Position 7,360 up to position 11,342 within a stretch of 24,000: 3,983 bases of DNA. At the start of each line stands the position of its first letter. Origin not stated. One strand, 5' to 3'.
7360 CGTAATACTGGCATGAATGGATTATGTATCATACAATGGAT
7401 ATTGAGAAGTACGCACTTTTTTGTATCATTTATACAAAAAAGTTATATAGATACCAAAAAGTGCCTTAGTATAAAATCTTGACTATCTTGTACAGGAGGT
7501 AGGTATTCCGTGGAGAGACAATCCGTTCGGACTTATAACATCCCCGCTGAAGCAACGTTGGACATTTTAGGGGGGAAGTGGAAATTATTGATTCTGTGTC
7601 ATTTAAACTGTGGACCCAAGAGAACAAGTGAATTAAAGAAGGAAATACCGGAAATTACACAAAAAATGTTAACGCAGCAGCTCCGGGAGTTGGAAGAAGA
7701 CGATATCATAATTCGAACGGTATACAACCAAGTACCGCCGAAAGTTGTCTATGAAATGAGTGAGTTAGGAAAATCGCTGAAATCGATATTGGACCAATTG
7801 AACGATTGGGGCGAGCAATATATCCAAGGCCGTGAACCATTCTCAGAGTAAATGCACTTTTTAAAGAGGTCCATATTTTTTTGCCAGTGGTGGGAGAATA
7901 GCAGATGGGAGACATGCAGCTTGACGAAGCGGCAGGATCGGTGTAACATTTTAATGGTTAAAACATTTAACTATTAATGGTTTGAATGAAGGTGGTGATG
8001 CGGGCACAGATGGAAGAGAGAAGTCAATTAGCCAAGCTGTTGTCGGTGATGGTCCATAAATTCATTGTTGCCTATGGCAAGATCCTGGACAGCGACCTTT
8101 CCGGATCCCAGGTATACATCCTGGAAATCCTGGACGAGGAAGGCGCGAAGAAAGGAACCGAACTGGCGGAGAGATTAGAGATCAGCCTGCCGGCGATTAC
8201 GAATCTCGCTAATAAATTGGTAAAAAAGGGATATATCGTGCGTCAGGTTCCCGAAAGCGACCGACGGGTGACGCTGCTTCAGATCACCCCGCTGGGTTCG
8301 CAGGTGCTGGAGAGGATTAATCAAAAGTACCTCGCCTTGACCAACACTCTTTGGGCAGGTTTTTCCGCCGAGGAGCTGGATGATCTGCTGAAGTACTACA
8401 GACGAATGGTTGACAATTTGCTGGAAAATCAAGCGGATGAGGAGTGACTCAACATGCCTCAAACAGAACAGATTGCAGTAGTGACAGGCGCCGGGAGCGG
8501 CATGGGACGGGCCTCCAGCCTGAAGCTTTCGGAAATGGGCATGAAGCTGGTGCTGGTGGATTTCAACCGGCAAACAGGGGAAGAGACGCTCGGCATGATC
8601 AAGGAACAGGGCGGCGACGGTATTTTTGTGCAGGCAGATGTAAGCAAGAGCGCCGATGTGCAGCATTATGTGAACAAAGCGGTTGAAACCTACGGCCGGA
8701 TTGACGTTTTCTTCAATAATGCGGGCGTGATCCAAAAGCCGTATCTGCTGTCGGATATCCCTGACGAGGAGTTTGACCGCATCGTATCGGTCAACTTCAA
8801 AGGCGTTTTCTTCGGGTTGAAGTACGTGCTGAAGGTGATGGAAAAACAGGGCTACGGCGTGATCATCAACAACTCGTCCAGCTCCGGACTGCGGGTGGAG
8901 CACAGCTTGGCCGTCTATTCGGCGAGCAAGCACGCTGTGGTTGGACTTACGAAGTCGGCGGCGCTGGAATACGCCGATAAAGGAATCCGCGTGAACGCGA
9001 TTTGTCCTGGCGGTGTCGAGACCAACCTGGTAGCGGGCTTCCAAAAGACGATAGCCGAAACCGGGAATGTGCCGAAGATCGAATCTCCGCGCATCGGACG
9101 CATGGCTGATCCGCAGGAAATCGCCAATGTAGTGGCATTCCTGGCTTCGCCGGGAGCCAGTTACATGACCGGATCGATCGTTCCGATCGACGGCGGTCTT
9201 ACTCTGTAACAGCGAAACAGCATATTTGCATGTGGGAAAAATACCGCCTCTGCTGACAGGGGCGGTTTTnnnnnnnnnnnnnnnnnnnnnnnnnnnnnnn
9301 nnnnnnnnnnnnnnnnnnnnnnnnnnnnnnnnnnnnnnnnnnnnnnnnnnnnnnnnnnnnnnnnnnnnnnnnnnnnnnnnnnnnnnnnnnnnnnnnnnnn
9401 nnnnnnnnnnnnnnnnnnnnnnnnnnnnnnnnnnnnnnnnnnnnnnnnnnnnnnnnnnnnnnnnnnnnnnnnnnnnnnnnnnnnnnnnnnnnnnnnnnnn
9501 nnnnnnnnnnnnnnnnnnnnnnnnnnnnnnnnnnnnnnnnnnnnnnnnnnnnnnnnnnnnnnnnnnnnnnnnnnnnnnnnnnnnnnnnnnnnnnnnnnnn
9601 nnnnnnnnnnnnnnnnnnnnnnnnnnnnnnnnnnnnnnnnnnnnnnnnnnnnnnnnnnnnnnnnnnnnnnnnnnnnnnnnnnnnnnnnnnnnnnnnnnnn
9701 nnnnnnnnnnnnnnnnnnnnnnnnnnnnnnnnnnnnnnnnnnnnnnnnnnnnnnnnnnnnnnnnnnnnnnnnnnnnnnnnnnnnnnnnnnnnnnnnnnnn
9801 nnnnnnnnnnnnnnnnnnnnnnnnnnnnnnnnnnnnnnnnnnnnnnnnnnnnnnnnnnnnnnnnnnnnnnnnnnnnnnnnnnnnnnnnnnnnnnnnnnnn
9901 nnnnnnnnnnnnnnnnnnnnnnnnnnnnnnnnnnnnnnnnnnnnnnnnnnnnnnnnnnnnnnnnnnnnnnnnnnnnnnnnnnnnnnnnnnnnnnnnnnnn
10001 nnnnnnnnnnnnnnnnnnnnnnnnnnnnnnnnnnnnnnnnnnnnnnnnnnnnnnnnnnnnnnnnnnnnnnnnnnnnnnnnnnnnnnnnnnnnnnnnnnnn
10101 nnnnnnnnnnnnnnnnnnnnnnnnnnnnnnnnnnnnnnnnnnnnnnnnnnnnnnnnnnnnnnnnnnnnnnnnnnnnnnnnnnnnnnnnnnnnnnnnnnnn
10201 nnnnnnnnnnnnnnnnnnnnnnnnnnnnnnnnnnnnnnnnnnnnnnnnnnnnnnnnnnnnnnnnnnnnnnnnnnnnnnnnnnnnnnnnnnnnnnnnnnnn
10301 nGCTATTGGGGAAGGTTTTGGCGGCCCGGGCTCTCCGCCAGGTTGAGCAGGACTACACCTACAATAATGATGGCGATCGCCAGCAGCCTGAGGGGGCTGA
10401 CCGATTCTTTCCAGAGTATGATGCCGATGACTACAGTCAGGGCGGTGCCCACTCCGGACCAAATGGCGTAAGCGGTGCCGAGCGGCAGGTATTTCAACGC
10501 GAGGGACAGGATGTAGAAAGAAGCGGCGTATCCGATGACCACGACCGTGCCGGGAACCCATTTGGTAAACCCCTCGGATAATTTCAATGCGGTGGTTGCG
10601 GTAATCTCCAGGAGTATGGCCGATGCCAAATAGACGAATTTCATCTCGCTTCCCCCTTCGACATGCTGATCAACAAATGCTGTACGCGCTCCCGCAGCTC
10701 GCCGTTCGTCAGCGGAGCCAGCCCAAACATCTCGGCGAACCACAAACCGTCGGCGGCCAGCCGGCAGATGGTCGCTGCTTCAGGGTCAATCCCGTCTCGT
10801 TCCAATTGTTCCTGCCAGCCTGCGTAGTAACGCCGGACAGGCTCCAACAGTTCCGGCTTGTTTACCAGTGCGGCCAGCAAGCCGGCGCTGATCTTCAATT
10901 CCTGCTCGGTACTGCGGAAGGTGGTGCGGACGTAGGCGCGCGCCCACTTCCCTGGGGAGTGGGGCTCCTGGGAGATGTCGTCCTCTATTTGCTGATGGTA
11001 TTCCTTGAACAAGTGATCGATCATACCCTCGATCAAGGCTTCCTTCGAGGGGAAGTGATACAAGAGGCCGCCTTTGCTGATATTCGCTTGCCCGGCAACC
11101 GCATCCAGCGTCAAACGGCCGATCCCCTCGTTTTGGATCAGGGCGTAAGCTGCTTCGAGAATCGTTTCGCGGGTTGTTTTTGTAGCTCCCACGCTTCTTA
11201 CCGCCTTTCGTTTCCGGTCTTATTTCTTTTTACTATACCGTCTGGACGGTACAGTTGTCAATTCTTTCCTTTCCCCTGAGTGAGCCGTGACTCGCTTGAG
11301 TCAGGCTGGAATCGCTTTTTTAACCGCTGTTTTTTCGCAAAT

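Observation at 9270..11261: Sensor-less sigma-54 activator is the terminal gene of a TetR-controlled tetR-smr operon: signal input appears outsourced to a TetR repressor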

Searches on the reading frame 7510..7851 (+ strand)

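Call 7: search_protein_families(library=pfam, proteins=[window:7510-7851:+])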
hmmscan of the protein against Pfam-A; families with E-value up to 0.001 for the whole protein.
window:7510-7851:+ (113 aa): 1 family
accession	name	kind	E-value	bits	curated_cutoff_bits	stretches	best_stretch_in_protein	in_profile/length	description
PF01638.23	HxlR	-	7.4e-37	125.5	20.8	1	19-106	1-88/91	HxlR-like helix-turn-helix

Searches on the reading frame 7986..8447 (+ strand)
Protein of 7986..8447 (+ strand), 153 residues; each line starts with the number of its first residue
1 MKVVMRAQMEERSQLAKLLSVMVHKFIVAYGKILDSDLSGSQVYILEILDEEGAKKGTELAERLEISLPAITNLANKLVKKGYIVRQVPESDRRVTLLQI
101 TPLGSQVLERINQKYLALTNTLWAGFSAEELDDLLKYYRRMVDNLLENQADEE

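Call 5: search_protein_families(library=pfam, proteins=[window:7986-8447:+])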
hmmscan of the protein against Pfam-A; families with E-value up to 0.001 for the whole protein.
window:7986-8447:+ (153 aa): 8 families
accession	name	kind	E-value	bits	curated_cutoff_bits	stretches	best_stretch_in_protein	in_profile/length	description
PF01047.28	MarR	-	5e-13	49.2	24.6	1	39-95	2-58/59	MarR family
PF12802.13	MarR_2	-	4.7e-12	46.3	27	1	36-94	1-60/61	MarR family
PF13412.12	HTH_24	-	2.2e-06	27.6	21.9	1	45-84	8-47/48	Winged helix-turn-helix DNA-binding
PF13463.12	HTH_27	-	5.1e-06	27.1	22.2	1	38-104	1-68/68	Winged helix DNA-binding domain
PF22381.2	Staph_reg_Sar_Rot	-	1.9e-05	25.1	27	1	36-109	10-83/85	Transcriptional regulator SarA/Rot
PF13601.12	HTH_34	-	0.00012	22.7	27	1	45-109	5-70/80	Winged helix DNA-binding domain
PF01325.25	Fe_dep_repress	-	0.00052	20.6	26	0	45-85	13-53/60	Iron dependent repressor, N-terminal DNA binding domain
PF09339.16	HTH_IclR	-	0.00079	19.6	22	0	45-86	8-50/52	IclR helix-turn-helix domain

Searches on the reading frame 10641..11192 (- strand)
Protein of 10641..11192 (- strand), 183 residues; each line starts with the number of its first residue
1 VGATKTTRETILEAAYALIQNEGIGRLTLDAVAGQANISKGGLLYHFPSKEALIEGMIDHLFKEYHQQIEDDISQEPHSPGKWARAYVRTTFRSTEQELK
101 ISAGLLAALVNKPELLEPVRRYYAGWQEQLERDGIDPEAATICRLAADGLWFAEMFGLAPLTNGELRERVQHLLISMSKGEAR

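Call 5: search_protein_families(library=pfam, proteins=[window:10641-11192:-])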
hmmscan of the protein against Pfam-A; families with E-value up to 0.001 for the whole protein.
window:10641-11192:- (183 aa): 2 families
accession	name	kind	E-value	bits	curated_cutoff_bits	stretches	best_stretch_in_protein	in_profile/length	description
PF17937.6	TetR_C_28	-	9.9e-35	119.2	26.4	1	81-177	1-94/96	Tetracyclin repressor-like, C-terminal domain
PF00440.29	TetR_N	-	4.1e-13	49.3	24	1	11-55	1-45/47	Bacterial regulatory proteins, tetR family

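Call 6: search_protein_families(library=ncbifam, proteins=[window:10641-11192:-])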
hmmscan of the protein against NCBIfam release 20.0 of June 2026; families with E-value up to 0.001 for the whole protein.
window:10641-11192:- (183 aa): 22 families
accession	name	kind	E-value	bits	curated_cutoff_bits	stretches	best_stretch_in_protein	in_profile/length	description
NF051852.1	efflux_TF_MtrR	exception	2e-12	47.4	280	1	5-86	9-90/205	multidrug efflux system transcriptional repressor MtrR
TIGR03384.1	betaine_BetI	equivalog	2.4e-12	47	201.3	1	5-99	7-100/189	choline-binding transcriptional repressor BetI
NF041196.1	ScbR_bind_reg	equivalog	7.2e-12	45.9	150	1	6-131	6-129/191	ScbR family autoregulator-binding transcription factor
NF001978.0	PRK00767.1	equivalog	4.3e-11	43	118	1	4-102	7-105/197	transcriptional regulator BetI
NF037937.1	septum_RefZ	equivalog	1.6e-08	34.7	180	1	8-78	1-71/195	forespore capture DNA-binding protein RefZ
TIGR03613.1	RutR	equivalog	5.5e-08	32.9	368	1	3-58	5-60/202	pyrimidine utilization regulatory protein R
NF011584.0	PRK15008.1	equivalog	8.4e-08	32.3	230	1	4-62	16-74/212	HTH-type transcriptional regulator RutR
NF010319.1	PRK13756.1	equivalog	1.8e-07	31.2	265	1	5-69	1-65/199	tetracycline resistance transcriptional repressor TetR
NF007015.0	PRK09480.1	equivalog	2.4e-07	30.5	120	1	5-79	9-83/197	nucleoid occlusion factor SlmA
NF053516.1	TranRepPrsAVib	equivalog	4.7e-07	29.8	300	1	1-75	1-75/208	TetR family transcriptional repressor PsrA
NF058643.1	TranRegCurRPseudo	equivalog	2.3e-06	27.4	300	1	6-80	7-81/193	TetR family transcriptional repressor CurR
NF007430.0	PRK09975.1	equivalog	4.9e-06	25.8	274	1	5-59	10-64/220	acrEF/envCD operon transcriptional regulator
NF051457.1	acryl_TF_AcuR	equivalog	5.5e-06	25.8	247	1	4-93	15-104/204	acrylate utilization transcriptional regulator AcuR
TIGR03968.1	mycofact_TetR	equivalog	1.3e-05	24.8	224.9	1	5-127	8-128/190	mycofactocin system transcriptional regulator MftR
NF007949.0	PRK10668.1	equivalog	2.3e-05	23.9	271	1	5-61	10-66/216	multidrug efflux transporter transcriptional repressor AcrR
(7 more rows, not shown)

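Call 25: find_related_loci(query=A1, collection=genome_contigs, flank=8000)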
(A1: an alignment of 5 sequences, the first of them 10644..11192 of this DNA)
Query A1 (183 aa) in genome_contigs; peptide patterns used: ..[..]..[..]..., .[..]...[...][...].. (x = any residue, [..] = any of these).
600 stretches matched a pattern (row limit reached: there are more); 579 encode a relative of the query (tblastn E <= 1e-3); the best 80 are kept; 80 distinct loci.
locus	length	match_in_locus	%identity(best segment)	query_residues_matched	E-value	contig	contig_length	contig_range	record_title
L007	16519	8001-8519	48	5-178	3e-52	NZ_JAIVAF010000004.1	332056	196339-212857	Guptibacillus algicola strain AmN0-13 AmN0-13_ctg004, whole genome shotgun sequence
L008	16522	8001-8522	49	1-174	1e-51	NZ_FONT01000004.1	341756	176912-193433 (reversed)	Alteribacillus iranensis strain DSM 23995, whole genome shotgun sequence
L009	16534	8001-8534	50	6-182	1e-51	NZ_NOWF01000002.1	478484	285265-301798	Paludifilum halophilum strain DSM 102817 NODE_2_length_478484_cov_29.1363_ID_2662, whole genome shotgun sequence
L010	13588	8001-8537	45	1-180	5e-49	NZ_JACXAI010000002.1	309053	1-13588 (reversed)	Metabacillus arenae strain IB182487 Contig_2, whole genome shotgun sequence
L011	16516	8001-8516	47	6-179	7e-49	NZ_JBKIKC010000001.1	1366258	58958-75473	Priestia megaterium strain SI1-IITJ assembly_contig_1, whole genome shotgun sequence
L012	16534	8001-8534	46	3-179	2e-48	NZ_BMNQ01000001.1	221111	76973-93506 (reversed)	Lentibacillus kapialis strain JCM 12580 sequence001, whole genome shotgun sequence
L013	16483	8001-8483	48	1-164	2e-48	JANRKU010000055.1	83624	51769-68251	MAG: bacterium isolate bins.121 k141_1491458, whole genome shotgun sequence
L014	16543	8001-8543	49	5-181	2e-48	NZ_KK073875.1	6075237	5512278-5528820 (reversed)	Saccharibacillus sacchari DSM 19268 SacsacDRAFT_Scaffold1.1, whole genome shotgun sequence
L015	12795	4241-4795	49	6-181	4e-48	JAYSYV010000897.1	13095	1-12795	MAG: Chloroflexota bacterium isolate GFS_13466 GFS_13466_896, whole genome shotgun sequence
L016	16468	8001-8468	50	4-158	2e-48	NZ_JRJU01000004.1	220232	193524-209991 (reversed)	Halalkalibacter okhensis strain Kh10-101 contig04, whole genome shotgun sequence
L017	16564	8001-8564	47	6-183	3e-48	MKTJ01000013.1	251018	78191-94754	MAG: Chloroflexi bacterium 54-19 SCNpilot_cont_500_bf_scaffold_160, whole genome shotgun sequence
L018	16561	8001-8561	45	1-179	6e-48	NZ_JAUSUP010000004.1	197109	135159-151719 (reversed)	Alkalibacillus filiformis strain DSM 15448 Ga0480552_04, whole genome shotgun sequence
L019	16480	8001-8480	48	1-163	9e-48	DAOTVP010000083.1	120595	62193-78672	MAG TPA_asm: Anaerolineae bacterium isolate H110_65 498570, whole genome shotgun sequence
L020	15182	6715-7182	51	4-158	9e-48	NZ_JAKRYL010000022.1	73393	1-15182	Halalkalibacter alkaliphilus strain MEB205 MCC3863_contig_22, whole genome shotgun sequence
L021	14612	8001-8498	47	5-170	3e-47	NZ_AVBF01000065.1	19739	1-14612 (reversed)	Pontibacillus yanchengensis Y32 contig73, whole genome shotgun sequence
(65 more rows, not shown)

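Call 27: search_solved_structures(query=window:10644-11192:-, max_evalue=0.001)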
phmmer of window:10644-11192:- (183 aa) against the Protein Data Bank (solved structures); distinct sequences matched with E-value up to 0.001: 57.
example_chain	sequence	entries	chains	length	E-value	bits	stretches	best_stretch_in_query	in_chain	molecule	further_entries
2yvh_A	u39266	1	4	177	1.8e-12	50.8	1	7-155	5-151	Transcriptional regulator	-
2zoz_A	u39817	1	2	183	1.9e-12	50.7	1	7-155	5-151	Transcriptional regulator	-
2yve_A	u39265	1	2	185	2e-12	50.7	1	7-155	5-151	Transcriptional regulator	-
2zoy_A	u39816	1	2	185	2e-12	50.7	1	7-155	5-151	Transcriptional regulator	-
3c07_A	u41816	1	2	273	9.1e-09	38.7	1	4-78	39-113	Putative tetR-family transcriptional regulator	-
2w53_A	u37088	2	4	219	3.2e-08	37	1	4-98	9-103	REPRESSOR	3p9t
6azh_A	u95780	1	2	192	1.8e-07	34.5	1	3-81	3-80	TetR family transcriptional regulator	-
3t6n_A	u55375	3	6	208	4.9e-07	33.1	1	8-174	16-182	Transcriptional regulator | PROBABLE TRANSCRIPTIONAL REGULATORY PROTEIN (PROBABLY DEOR-FAMILY)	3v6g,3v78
4gct_A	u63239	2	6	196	1.4e-06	31.6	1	7-70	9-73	Nucleoid occlusion factor SlmA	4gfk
5haw_A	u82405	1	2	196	1.5e-06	31.6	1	7-70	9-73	Nucleoid occlusion factor SlmA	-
3ppb_A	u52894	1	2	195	1.9e-06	31.2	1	4-75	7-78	putative tetR family transcription regulator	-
2hyj_A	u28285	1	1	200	3.9e-06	30.2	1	5-133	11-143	Putative tetR-family transcriptional regulator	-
8v90_A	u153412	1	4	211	4.6e-06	29.9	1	5-75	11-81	HTH-type transcriptional regulator TtgR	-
2eh3_A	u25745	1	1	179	4.7e-06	29.9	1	7-77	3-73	Transcriptional regulator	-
2uxh_A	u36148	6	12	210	6.1e-06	29.5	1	5-68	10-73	HTH-TYPE TRANSCRIPTIONAL REGULATOR TTGR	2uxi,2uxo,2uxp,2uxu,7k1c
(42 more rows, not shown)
